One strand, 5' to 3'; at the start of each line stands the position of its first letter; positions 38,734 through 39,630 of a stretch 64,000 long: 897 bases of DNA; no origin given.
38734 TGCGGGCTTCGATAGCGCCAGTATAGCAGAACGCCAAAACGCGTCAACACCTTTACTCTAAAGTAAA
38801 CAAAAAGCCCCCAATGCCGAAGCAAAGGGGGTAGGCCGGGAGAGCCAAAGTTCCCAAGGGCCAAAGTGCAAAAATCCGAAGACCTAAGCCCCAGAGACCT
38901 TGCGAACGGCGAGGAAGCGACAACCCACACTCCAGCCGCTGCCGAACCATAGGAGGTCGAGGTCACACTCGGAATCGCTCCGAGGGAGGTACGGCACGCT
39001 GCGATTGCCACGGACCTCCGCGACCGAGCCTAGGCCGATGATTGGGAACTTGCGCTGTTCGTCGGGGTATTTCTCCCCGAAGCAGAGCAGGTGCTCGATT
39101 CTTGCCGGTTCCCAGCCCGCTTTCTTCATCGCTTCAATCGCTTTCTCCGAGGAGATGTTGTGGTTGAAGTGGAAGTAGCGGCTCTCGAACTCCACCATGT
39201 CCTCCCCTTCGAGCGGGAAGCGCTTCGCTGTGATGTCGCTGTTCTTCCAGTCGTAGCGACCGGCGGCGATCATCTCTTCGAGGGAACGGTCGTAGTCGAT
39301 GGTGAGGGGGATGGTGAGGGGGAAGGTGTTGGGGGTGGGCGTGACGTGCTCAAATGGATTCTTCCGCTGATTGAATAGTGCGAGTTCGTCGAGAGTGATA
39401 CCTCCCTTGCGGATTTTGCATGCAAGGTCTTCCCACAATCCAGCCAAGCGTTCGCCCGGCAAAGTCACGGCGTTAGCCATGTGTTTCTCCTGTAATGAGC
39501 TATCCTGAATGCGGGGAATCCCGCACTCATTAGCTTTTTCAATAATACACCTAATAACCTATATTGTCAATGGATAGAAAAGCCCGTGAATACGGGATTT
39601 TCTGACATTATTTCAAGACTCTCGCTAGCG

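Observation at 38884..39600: Copy B of the promoter-leader module, with a compensatory-like stem change and an extra half-site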

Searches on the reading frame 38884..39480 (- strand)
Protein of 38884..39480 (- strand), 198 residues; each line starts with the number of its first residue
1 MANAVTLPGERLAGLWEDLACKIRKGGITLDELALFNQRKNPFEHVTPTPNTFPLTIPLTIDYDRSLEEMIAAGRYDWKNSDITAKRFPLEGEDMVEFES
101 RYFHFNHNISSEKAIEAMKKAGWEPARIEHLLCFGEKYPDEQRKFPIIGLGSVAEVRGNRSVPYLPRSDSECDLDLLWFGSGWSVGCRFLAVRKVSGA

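Call 12: search_protein_families(library=pfam, proteins=[window:38884-39480:-], max_evalue=0.1)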
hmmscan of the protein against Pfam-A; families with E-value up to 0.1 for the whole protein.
window:38884-39480:- (198 aa): 0 families

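Call 16: find_encoding_contigs(protein=window:38884-39480:-, flank=3000, max_places=6)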
Protein window:38884-39480:- (198 aa): 3 contigs read that carry it; 2 places shown.
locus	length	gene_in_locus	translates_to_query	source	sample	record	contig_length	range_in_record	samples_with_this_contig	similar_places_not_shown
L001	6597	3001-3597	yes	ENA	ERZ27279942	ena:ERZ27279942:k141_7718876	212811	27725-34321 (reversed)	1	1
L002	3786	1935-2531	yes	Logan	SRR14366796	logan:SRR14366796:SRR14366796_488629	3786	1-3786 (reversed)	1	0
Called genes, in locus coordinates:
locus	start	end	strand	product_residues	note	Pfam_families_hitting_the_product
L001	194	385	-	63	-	-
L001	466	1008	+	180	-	PF01923:Cob_adeno_trans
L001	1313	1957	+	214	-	-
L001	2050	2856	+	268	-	PF04402:SIMPL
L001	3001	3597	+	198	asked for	-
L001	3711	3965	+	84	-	PF00584:SecE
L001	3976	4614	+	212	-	PF02357:NusG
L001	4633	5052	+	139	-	PF03946:Ribosomal_L11_N, PF00298:Ribosomal_L11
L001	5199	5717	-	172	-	PF00186:DHFR_1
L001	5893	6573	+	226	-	PF01467:CTP_transf_like (weak)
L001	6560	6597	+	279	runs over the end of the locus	PF00383:dCMP_cyt_deam_1, PF14437:MafB19-deam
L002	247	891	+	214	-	-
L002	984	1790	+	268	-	PF04402:SIMPL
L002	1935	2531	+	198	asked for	-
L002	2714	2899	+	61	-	PF00584:SecE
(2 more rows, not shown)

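Call 18: find_homologous_proteins(query=window:38884-39480:-)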
Query window:38884-39480:- (198 aa): 253 proteins with E <= 0.001 among 434 candidates; the best 120 are listed.
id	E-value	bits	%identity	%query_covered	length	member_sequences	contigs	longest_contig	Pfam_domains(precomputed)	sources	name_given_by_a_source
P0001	5.0e-133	459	100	100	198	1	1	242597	-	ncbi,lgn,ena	-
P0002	3.0e-77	277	68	100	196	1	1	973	-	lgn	-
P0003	9.1e-76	272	65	100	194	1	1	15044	-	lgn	-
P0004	1.3e-73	265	63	100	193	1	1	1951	-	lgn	-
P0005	2.4e-73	264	66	100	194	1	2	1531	-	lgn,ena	-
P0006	4.8e-73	263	66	100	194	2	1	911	-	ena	-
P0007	1.1e-72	262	62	100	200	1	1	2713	-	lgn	-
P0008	1.2e-72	262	65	100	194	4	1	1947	-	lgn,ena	-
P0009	4.5e-72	260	65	100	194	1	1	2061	-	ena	-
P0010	6.9e-71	256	64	100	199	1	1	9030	-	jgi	jgi:hypothetical protein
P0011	1.9e-70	255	64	100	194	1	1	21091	-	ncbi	-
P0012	3.0e-69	251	64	100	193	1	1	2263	-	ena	-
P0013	3.3e-69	251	63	100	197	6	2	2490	-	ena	-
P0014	8.6e-68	246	63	100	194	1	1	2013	-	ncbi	-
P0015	1.5e-66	242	60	100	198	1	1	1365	-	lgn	-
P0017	3.8e-65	237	62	99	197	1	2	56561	-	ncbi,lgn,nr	ncbi:hypothetical protein HY415_00365 [Candidatus Kaiserbacteria bacterium]|nr:hypothetical protein 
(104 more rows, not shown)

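Call 20: find_related_loci(query=A2, collection=genome_contigs, flank=3000)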
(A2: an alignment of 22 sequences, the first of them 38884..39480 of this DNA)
Query A2 (198 aa) in genome_contigs; peptide patterns used: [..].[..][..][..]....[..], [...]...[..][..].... (x = any residue, [..] = any of these).
151 stretches matched a pattern; 80 encode a relative of the query (tblastn E <= 1e-3); 80 distinct loci.
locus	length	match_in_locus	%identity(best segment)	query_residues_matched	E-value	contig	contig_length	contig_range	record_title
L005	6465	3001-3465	59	46-196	1e-57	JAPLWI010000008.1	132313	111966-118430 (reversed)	MAG: Candidatus Kaiserbacteria bacterium isolate LacPavin_0920_WC90_MAG_48_13 LacPavin_0920_WC90_scaffold_567696, whole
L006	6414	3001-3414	63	57-194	4e-55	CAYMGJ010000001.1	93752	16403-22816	MAG TPA_asm: uncultured Candidatus Saccharibacteria bacterium isolate SRP219642_co3_496 genome assembly, contig: NODE_13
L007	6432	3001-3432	63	56-195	9e-55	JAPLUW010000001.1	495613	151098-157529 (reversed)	MAG: Candidatus Adlerbacteria bacterium isolate LacPavin_0818_WC45_MAG_49_12 LacPavin_0818_WC45_scaffold_276048, whole g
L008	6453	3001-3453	60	52-198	3e-54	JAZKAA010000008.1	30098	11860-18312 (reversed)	MAG: Patescibacteria group bacterium isolate ADI_H3L2_1_122_18_3-bin002_1 ADIH3L21_B002_1_000000000008, whole genome sho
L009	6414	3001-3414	61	57-194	7e-54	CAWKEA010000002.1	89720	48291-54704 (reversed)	MAG: uncultured bacterium isolate MFD01223.bin.1.27 genome assembly, contig: contig_109288, whole genome shotgun sequenc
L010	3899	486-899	60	57-194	5e-54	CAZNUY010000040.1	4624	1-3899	MAG TPA_asm: uncultured Candidatus Saccharibacteria bacterium isolate SRP133034_co1_83 genome assembly, contig: NODE_153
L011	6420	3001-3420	60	57-196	2e-53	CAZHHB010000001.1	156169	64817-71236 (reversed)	MAG TPA_asm: uncultured Candidatus Saccharibacteria bacterium isolate ERP113451_co1_453 genome assembly, contig: NODE_31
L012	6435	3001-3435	58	54-198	9e-52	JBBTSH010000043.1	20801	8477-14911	MAG: Patescibacteria group bacterium isolate H43-bin068_1 H43_bin068_1_000000000043, whole genome shotgun sequence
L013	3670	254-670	61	60-194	2e-51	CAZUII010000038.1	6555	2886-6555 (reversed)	MAG TPA_asm: uncultured Candidatus Saccharibacteria bacterium isolate SRP342105_co1_365 genome assembly, contig: NODE_16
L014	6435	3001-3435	63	59-196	2e-50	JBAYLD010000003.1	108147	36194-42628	MAG: Candidatus Paceibacterota bacterium isolate SO_2016_GW1_95 scaffold00418_OW334_2016, whole genome shotgun sequence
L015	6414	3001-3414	58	57-194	2e-50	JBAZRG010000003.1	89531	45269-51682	MAG: Candidatus Paceibacterota bacterium isolate SO_2017_GW1_142 NODE_1602_length_89531_cov_3.214722_OW334_2017, whole g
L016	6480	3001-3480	53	43-198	4e-50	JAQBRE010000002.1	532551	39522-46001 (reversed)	MAG: Parcubacteria group bacterium isolate RYN_391 scaffold_1968775, whole genome shotgun sequence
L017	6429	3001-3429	58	54-196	4e-50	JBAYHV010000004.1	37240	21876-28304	MAG: Candidatus Paceibacterota bacterium isolate SO_2016_GW1_158 scaffold02055_OW334_2016, whole genome shotgun sequence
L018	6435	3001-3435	57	48-194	7e-50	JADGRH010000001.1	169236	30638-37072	MAG: Candidatus Paceibacterota bacterium isolate Chersky_89 k127_5967874, whole genome shotgun sequence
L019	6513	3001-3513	51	29-196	3e-48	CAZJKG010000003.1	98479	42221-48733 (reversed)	MAG TPA_asm: uncultured Candidatus Saccharibacteria bacterium isolate SRP178908_co1_344 genome assembly, contig: NODE_94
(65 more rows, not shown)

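Call 27: find_encoding_contigs(protein=P0003, flank=2500, max_places=3)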
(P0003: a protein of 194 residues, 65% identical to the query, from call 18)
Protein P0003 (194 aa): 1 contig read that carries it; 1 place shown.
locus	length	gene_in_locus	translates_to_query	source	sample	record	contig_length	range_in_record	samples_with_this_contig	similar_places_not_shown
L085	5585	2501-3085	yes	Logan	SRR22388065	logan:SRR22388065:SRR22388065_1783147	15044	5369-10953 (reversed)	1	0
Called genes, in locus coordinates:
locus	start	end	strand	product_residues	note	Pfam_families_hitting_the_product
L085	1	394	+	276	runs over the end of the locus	PF04085:MreC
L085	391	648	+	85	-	-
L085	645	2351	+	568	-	PF03717:PBP_dimer (weak), PF00905:Transpeptidase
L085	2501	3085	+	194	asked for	-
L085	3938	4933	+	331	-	PF00078:RVT_1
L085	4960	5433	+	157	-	PF03449:GreA_GreB_N, PF01272:GreA_GreB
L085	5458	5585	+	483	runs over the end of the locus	PF01336:tRNA_anti-codon (weak), PF00152:tRNA-synt_2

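Call 28: find_encoding_contigs(protein=P0011, flank=2500, max_places=3)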
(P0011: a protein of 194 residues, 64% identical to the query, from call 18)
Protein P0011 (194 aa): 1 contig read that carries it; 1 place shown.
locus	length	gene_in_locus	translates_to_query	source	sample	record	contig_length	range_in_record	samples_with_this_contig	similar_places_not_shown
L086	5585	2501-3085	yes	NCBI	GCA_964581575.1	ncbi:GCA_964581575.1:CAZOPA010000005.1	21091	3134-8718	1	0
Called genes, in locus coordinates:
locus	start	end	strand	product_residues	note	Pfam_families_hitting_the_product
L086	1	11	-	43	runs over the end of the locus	-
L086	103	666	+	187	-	PF01923:Cob_adeno_trans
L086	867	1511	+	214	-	-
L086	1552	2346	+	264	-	PF04402:SIMPL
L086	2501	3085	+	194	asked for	-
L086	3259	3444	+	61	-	PF00584:SecE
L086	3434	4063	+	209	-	PF02357:NusG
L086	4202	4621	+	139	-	PF03946:Ribosomal_L11_N, PF00298:Ribosomal_L11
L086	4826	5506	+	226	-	PF01467:CTP_transf_like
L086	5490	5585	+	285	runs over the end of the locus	PF00383:dCMP_cyt_deam_1, PF14437:MafB19-deam (weak)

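Call 29: find_encoding_contigs(protein=P0017, flank=2500, max_places=3)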
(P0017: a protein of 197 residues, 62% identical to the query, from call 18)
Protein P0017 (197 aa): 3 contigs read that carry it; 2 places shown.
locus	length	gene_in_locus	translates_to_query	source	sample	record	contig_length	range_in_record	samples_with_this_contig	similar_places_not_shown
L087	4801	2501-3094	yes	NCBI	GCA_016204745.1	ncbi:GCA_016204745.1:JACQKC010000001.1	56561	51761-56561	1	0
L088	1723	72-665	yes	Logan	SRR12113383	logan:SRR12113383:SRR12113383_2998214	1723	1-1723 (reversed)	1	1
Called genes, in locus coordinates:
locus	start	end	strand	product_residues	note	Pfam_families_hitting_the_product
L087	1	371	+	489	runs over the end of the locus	PF25881:HH_YBHG (faint)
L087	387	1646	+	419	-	PF02687:FtsX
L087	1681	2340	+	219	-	PF02463:SMC_N (faint), PF00005:ABC_tran, PF13304:AAA_21 (faint)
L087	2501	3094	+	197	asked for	-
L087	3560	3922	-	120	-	PF22296:bAvd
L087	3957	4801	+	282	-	PF00078:RVT_1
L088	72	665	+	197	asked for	-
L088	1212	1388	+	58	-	-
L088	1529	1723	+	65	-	?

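Call 35: search_solved_structures(query=A2, max_evalue=1)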
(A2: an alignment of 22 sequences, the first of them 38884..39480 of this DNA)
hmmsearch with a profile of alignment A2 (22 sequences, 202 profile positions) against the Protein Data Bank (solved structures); distinct sequences matched with E-value up to 1: 1.
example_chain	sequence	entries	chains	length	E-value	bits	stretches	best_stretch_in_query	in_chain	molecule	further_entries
3oa7_A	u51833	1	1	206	0.54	13.1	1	112-198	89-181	Head morphogenesis protein, Chaotic nuclear migration protein 67 fusion protein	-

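Call 51: find_encoding_contigs(protein=P0002, flank=1500, max_places=2)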
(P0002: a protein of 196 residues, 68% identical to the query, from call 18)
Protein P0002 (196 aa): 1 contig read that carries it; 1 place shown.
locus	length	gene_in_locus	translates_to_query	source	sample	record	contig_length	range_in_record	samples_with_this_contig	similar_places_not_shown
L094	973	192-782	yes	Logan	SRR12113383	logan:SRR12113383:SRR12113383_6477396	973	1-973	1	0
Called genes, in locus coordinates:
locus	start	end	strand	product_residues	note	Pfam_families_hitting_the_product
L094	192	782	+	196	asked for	-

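Call 80: predict_structure(alignment_id=A2)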
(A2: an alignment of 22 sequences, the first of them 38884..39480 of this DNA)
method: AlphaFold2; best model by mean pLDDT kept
length: 198 residues; sequences in the alignment: 22
mean_pLDDT: 65.9   pTM: 0.63
mean pLDDT of the five models: 65.9, 60.7, 60.2, 60.1, 58.1
residues with pLDDT >= 90: 13; 70-90: 82; 50-70: 52; < 50: 51
segments of 3 or more residues with pLDDT < 50: 1-13, 40-54, 79-87, 154-160, 169-172
pLDDT, mean of each block of 10 residues (from residue 1): 33 54 54 54 39 66 83 65 50 85 79 85 88 86 81 50 62 58 72 77
secondary structure, 60 per line:
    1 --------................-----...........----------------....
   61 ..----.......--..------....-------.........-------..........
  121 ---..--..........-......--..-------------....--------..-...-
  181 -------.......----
elements in order: H9-24 H30-40 E57-62 H67-73 H84-87 E95-103 H111-120 H128-137 H139-144 E162-165 E177-179 E188-194

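Call 82: fold_search(model_id=the predicted structure, library=pdb)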
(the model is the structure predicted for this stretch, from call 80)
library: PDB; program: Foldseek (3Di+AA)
matches with E <= 10: 388; with E <= 0.001: 0
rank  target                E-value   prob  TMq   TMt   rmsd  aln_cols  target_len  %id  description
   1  3wsr_A                2.4e-02  0.80  0.30  0.45   8.0       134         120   10  Crystal structure of CLEC-2 in complex with O-glycosylated podoplanin (released 2014-10-22)
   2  8ouq_BBB              3.3e-02  0.80  0.28  0.41   5.9       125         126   12  Clr-11 from Rattus norvegicus (released 2024-05-01)
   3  8ouq_AAA              3.3e-02  0.75  0.27  0.41   6.2       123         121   10  Clr-11 from Rattus norvegicus (released 2024-05-01)
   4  4gk1_C                5.4e-02  0.72  0.28  0.39   6.3       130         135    8  Crystal structure of CD23 lectin domain mutant D270A (released 2013-06-26)
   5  1ypo_B                5.4e-02  0.41  0.25  0.34   9.9       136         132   12  Human Oxidized Low Density Lipoprotein Receptor LOX-1 P3 1 21 Space Group (released 2005-02-08)
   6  7r8u_AAA              6.1e-02  0.63  0.29  0.41   7.9       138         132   10  LOX-1 - Structural and Functional Studies of a Receptor Implicated in Atherosclerosis (released 2022-06-01)
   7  1yxj_B                6.1e-02  0.54  0.28  0.40   9.1       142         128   10  Crystal structure of human lectin-like oxidized low-density lipoprotein receptor 1 (LOX-1) at low pH (released 2005-06-14)
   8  4gj0_A                6.9e-02  0.77  0.31  0.42   5.8       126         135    7  Crystal structure of CD23 lectin domain mutant S252A (released 2013-06-26)
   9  7odu_A                7.3e-02  0.57  0.28  0.39   7.1       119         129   13  Natural killer cell receptor NKR-P1B from Rattus norvegicus in complex with its cognate ligand Clr-11 (released 2022-06-01)
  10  4uxm                  7.8e-02  0.77  0.31  0.44   6.0       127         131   12  Crystal Structure of Struthiocalcin-1, a different crystal form. (released 2015-04-08)
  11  1ypq_B                7.8e-02  0.44  0.27  0.36   9.3       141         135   11  Human Oxidized Low Density Lipoprotein Receptor LOX-1 Dioxane Complex (released 2005-02-08)
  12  7odu_B                8.3e-02  0.54  0.28  0.41   7.1       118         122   11  Natural killer cell receptor NKR-P1B from Rattus norvegicus in complex with its cognate ligand Clr-11 (released 2022-06-01)
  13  3vlg                  8.3e-02  0.47  0.27  0.39   8.2       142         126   10  Crystal structure of the W150A mutant LOX-1 CTLD showing impaired OxLDL binding (released 2012-04-18)
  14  8h4v_A                1.0e-01  0.47  0.29  0.36   8.3       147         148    9  Mincle CRD complex with PGL trisaccharide (released 2023-08-09)
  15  1yxj_A                1.0e-01  0.41  0.27  0.38   9.2       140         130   11  Crystal structure of human lectin-like oxidized low-density lipoprotein receptor 1 (LOX-1) at low pH (released 2005-06-14)
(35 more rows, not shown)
